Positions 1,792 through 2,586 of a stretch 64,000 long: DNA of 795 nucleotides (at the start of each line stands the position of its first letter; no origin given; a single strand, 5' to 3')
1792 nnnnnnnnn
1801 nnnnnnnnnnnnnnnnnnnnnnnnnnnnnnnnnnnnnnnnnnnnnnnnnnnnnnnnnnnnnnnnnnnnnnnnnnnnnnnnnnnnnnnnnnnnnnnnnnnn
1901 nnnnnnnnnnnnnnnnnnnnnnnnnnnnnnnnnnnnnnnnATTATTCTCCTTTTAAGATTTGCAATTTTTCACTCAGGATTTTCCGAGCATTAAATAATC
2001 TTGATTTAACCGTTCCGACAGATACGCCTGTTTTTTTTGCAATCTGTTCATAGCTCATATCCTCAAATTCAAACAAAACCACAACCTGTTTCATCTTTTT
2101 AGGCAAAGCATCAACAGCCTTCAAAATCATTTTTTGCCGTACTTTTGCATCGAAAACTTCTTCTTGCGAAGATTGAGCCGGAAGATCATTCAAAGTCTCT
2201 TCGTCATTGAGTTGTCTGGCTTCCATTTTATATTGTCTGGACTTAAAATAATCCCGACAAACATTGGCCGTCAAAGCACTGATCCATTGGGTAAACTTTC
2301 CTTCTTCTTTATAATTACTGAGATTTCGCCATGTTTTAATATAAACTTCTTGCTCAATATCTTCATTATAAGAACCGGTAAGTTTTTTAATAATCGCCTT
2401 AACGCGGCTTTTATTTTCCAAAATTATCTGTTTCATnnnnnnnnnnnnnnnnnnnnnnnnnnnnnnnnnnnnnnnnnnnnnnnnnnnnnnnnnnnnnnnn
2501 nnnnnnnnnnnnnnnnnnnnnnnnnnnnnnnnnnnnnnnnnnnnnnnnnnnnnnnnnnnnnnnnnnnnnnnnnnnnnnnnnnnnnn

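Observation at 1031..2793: ECF-sigma operon wiring an LTXXQ (Spy/CpxP/ZraP-like) periplasmic protein and a secreted His/Pro-repeat protein: putative envelope or metal stress module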

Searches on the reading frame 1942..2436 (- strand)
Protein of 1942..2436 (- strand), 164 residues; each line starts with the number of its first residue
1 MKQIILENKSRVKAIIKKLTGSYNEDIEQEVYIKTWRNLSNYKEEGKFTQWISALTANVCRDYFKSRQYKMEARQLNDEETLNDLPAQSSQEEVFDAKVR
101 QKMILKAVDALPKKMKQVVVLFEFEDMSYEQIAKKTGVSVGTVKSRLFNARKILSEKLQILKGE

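Call 3: search_protein_families(library=pfam, proteins=[window:1942-2436:-], max_evalue=1)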
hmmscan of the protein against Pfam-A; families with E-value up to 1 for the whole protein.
window:1942-2436:- (164 aa): 19 families
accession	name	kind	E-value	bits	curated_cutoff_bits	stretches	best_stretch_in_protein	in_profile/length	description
PF08281.18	Sigma70_r4_2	-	1e-17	64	25.7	1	103-153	3-53/54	Sigma-70, region 4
PF04545.22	Sigma70_r4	-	2.9e-10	39.9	24.1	1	108-152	2-46/50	Sigma-70, region 4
PF04542.20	Sigma70_r2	-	1.5e-09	38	24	1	5-68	2-69/71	Sigma-70 region 2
PF13412.12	HTH_24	-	0.0004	20.3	21.9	1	125-147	16-38/48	Winged helix-turn-helix DNA-binding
PF18053.6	GyrB_insert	-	0.0023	18.3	26.1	1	10-81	25-96/167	DNA gyrase B subunit insert domain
PF13384.12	HTH_23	-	0.0071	16.6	24.6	1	119-144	11-35/50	Homeodomain-like domain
PF02001.22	DUF134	-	0.0084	17.1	27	1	119-156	43-80/98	Protein of unknown function DUF134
PF13404.12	HTH_AsnC-type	-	0.0092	16.2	27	1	127-147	18-38/42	AsnC-type helix-turn-helix domain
PF01371.25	Trp_repressor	-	0.012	16.1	27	1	125-154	48-76/88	Trp repressor protein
PF07638.17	Sigma70_ECF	-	0.012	15.9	21.1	1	105-158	130-183/185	ECF sigma factor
PF00356.27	LacI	-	0.014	15.6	27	1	132-157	5-29/46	Bacterial regulatory proteins, lacI family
PF13730.12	HTH_36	-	0.031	14.5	25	1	128-147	27-46/55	Helix-turn-helix domain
PF04297.20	UPF0122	-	0.056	14.1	22.7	1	111-156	18-63/101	Putative helix-turn-helix protein, YlxM / p13 like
PF10545.15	MADF_DNA_bdg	-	0.058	14.2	22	0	126-159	26-61/84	Alcohol dehydrogenase transcription factor Myb/SANT-like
PF14493.12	HTH_40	-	0.071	13.9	27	1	121-150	8-36/89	Helix-turn-helix domain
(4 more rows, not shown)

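Call 4: search_protein_families(library=ncbifam, proteins=[window:1942-2436:-], max_evalue=1)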
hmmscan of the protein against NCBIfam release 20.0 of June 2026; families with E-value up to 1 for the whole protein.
window:1942-2436:- (164 aa): 103 families (the best 25 are shown)
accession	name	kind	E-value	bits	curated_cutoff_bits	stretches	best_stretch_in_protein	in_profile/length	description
NF009171.0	PRK12518.1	equivalog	2e-26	93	208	1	7-159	35-185/191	RNA polymerase sigma factor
TIGR02937.1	sigma70-ECF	superfamily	2.1e-25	89.3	42.9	1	2-158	4-165/165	sigma-70 family RNA polymerase sigma factor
TIGR02985.1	Sig70_bacteroi1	subfamily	1.7e-24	86.8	126.4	1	8-158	10-162/162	RNA polymerase sigma-70 factor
NF006930.0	PRK09415.1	subfamily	3.3e-24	85.7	198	1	24-159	43-176/179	RNA polymerase factor sigma C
NF007229.0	PRK09647.1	equivalog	1.4e-23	83.4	265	1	4-159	49-203/220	RNA polymerase sigma factor SigE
NF008888.0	PRK11922.1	equivalog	2.3e-23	83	204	1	22-159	55-197/231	RNA polymerase sigma factor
NF008891.0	PRK11924.1-5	subfamily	2.6e-23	83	259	1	22-158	28-163/171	RNA polymerase sigma factor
TIGR02939.1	RpoE_Sigma70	equivalog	2.6e-23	83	236.15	1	10-160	31-188/190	RNA polymerase sigma factor RpoE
NF058625.1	sigma_PG0214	equivalog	3.4e-22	78.9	130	1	3-160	8-163/170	GFO_1088 family ECF-type sigma factor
NF009195.0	PRK12543.1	subfamily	1.2e-21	77.1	197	1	23-161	46-181/192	RNA polymerase sigma factor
NF007215.0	PRK09637.1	equivalog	1.2e-20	74.3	212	1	8-158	10-154/181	RNA polymerase sigma factor SigZ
NF009166.1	PRK12513.1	equivalog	2.1e-20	73.3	206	1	23-159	48-187/193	RNA polymerase sigma factor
TIGR02983.1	SigE-fam_strep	subfamily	2.9e-20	72.8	141.55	1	14-159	21-159/162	SigE family RNA polymerase sigma factor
NF009174.0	PRK12522.1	equivalog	3.2e-20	72.9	217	1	3-159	7-168/175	RNA polymerase sigma factor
NF007223.0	PRK09641.1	equivalog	3.2e-20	72.7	209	1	24-159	45-185/187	RNA polymerase sigma factor SigW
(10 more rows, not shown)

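Call 8: find_encoding_contigs(protein=window:1942-2436:-, flank=6000, max_places=6)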
Protein window:1942-2436:- (164 aa): 22 contigs read that carry it; 6 places shown.
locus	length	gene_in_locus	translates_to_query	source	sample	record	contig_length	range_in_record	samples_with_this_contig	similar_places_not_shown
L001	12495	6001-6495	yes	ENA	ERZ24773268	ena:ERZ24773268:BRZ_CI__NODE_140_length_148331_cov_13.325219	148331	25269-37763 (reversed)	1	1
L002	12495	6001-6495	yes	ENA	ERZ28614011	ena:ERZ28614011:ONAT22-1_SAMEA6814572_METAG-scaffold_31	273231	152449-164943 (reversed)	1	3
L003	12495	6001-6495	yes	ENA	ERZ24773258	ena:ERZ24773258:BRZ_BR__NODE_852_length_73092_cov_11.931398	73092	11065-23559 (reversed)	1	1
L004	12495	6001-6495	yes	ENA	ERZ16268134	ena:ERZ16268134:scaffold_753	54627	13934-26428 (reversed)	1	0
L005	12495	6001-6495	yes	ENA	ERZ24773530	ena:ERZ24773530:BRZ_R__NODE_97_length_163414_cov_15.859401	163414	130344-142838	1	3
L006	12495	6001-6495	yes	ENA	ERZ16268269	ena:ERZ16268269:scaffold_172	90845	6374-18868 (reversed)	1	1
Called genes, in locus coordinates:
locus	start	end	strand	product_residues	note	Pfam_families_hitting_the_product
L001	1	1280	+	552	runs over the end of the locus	-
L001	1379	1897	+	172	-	PF00132:Hexapep (weak)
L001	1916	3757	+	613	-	PF13230:GATase_4 (weak), PF13522:GATase_6, PF13537:GATase_7, PF01380:SIS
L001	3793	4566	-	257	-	PF03959:FSH1 (weak)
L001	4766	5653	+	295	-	PF00126:HTH_1, PF03466:LysR_substrate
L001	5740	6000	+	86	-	-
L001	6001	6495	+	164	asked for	PF04542:Sigma70_r2, PF08281:Sigma70_r4_2, PF04545:Sigma70_r4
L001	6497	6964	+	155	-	PF16231:DUF4890 (faint), PF07813:LTXXQ (weak)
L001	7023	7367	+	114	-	-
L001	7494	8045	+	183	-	PF03729:DUF308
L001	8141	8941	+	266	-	PF12919:TcdA_TcdB (faint), PF04488:Gly_transf_sug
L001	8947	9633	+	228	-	PF02585:PIG-L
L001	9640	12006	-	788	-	PF00924:MS_channel_2nd, PF21082:MS_channel_3rd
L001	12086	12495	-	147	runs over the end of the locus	PF00376:MerR, PF13411:MerR_1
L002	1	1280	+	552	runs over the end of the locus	-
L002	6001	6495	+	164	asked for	PF04542:Sigma70_r2, PF08281:Sigma70_r4_2, PF04545:Sigma70_r4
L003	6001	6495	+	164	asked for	PF04542:Sigma70_r2, PF08281:Sigma70_r4_2, PF04545:Sigma70_r4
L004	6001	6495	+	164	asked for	PF04542:Sigma70_r2, PF08281:Sigma70_r4_2, PF04545:Sigma70_r4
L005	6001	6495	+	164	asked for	PF04542:Sigma70_r2, PF08281:Sigma70_r4_2, PF04545:Sigma70_r4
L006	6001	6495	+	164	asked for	PF04542:Sigma70_r2, PF08281:Sigma70_r4_2, PF04545:Sigma70_r4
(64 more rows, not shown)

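Call 9: find_homologous_proteins(query=window:1942-2436:-)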
Query window:1942-2436:- (164 aa): 1038 proteins with E <= 0.001 among 1114 candidates; the best 120 are listed.
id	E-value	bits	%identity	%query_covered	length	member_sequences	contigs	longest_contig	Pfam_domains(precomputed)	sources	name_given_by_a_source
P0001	3.1e-97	340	99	100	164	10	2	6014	PF04545.23,PF04542.21,PF08281.19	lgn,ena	-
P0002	2.9e-89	314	93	100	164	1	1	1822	PF04542.21,PF08281.19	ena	-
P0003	1.0e-78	280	80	100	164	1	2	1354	PF04545.23,PF04542.21,PF08281.19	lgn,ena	-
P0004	3.5e-77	275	78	100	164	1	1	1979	PF04545.23,PF04542.21,PF08281.19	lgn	-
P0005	4.8e-77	275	79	100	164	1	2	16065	PF04545.23,PF04542.21,PF08281.19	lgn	-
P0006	5.9e-77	274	79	100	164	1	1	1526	PF04545.23,PF04542.21,PF08281.19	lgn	-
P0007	7.5e-77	274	79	100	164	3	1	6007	PF04545.23,PF04542.21,PF08281.19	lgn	-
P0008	8.8e-77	274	77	100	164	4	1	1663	PF04545.23,PF04542.21,PF08281.19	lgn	-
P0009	1.5e-76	273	78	100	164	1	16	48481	PF04545.23,PF04542.21,PF08281.19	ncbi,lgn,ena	-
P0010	4.6e-76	272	77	100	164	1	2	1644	PF04545.23,PF04542.21,PF08281.19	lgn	-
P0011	5.9e-76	271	77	100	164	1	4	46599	PF04545.23,PF04542.21,PF08281.19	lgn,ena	-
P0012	6.9e-76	271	77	100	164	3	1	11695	PF04545.23,PF04542.21,PF08281.19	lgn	-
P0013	7.7e-76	271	76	100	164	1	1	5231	PF04545.23,PF04542.21,PF08281.19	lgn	-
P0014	1.5e-75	270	76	100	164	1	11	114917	PF04545.23,PF04542.21,PF08281.19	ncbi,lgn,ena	-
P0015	1.5e-75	270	76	100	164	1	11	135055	PF04545.23,PF04542.21,PF08281.19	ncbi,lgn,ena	-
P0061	3.3e-72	259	73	99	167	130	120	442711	PF04545.23,PF04542.21,PF08281.19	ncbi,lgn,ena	-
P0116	2.3e-69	250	68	100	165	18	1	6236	PF04545.23,PF04542.21,PF08281.19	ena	-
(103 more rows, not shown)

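Call 10: find_encoding_contigs(protein=P0061, flank=4000, max_places=3)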
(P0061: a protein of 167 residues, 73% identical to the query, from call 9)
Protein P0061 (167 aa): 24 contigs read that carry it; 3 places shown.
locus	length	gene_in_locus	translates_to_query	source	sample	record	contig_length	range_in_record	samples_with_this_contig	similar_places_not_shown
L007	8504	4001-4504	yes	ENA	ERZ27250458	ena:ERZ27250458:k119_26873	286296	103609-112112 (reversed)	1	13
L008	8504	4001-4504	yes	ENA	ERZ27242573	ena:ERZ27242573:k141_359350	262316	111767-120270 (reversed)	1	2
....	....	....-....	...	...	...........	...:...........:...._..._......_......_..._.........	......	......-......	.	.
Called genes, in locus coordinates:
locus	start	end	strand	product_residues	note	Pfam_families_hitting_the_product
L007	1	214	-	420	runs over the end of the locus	-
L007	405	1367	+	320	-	PF00437:T2SSE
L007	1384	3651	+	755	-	PF01136:Peptidase_U32, PF12392:DUF3656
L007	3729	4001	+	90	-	-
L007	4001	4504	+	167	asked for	PF04542:Sigma70_r2, PF08281:Sigma70_r4_2, PF04545:Sigma70_r4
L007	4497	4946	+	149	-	PF16231:DUF4890 (weak), PF07813:LTXXQ (faint)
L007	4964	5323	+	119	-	-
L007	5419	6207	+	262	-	PF01261:AP_endonuc_2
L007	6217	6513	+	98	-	-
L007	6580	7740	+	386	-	PF00465:Fe-ADH, PF13685:Fe-ADH_2, PF25137:ADH_Fe_C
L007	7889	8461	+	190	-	PF00300:His_Phos_1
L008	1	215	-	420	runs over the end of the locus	-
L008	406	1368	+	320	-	PF00437:T2SSE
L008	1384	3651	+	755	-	PF01136:Peptidase_U32, PF12392:DUF3656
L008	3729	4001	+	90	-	-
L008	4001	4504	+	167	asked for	PF04542:Sigma70_r2, PF08281:Sigma70_r4_2, PF04545:Sigma70_r4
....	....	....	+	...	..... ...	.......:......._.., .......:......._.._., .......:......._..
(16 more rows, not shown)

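Call 11: find_encoding_contigs(protein=P0116, flank=4000, max_places=3)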
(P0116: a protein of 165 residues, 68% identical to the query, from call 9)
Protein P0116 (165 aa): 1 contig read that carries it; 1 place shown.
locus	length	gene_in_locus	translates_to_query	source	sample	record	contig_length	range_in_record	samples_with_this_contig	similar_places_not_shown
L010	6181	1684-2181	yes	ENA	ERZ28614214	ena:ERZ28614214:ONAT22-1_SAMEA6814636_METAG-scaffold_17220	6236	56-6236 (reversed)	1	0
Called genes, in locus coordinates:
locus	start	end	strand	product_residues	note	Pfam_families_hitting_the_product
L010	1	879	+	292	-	?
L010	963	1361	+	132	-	-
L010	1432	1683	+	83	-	-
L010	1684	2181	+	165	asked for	PF04542:Sigma70_r2, PF08281:Sigma70_r4_2, PF04545:Sigma70_r4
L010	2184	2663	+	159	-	-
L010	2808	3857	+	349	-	PF01116:F_bP_aldolase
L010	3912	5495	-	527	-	PF08019:EptA_B_N, PF00884:Sulfatase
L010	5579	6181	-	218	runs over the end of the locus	?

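Call 20: search_solved_structures(query=window:1942-2436:-, max_evalue=0.001)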
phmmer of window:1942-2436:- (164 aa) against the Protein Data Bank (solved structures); distinct sequences matched with E-value up to 0.001: 20.
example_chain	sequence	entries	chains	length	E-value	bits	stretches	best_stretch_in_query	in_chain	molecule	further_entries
9m9d_F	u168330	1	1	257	1.5e-16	63.9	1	4-157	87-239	ECF RNA polymerase sigma factor SigE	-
9m9e_F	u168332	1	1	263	1.6e-16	63.8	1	4-157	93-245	ECF RNA polymerase sigma factor SigE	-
9m98_F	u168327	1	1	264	1.7e-16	63.8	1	4-157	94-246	ECF RNA polymerase sigma factor SigE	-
1or7_A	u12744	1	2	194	6.2e-16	61.9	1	8-161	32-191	RNA polymerase sigma-E factor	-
6jbq_F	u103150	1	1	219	8.7e-16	61.4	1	8-161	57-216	ECF RNA polymerase sigma-E factor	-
6in7_B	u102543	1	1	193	2.4e-14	56.8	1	22-161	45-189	RNA polymerase sigma-H factor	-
8z6g_B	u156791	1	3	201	2.7e-14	56.6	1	22-161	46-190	RNA polymerase sigma factor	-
5wuq_A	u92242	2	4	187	7.8e-10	42.2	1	10-159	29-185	ECF RNA polymerase sigma factor SigW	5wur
2h27_A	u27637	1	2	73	5.8e-09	39.3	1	99-161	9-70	RNA polymerase Sigma E factor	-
4nqw_A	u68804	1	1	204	2.1e-08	37.5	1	8-156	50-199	ECF RNA polymerase sigma factor SigK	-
4cxf_A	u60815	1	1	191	1.2e-07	35.1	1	25-157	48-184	RNA POLYMERASE SIGMA FACTOR CNRH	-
6jcy_F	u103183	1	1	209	1.3e-07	35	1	24-154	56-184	ECF RNA polymerase sigma factor SigH,ECF RNA polymerase sigma factor SigE,ECF RNA polymera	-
5uxx_A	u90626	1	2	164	3.9e-07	33.4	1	22-160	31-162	RNA polymerase sigma factor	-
5zx2_F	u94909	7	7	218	2.7e-06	30.7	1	24-154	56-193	ECF RNA polymerase sigma factor SigH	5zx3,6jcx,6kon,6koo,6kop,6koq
6dv9_F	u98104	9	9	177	3.5e-06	30.3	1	18-159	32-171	ECF RNA polymerase sigma factor SigL | RNA polymerase sigma factor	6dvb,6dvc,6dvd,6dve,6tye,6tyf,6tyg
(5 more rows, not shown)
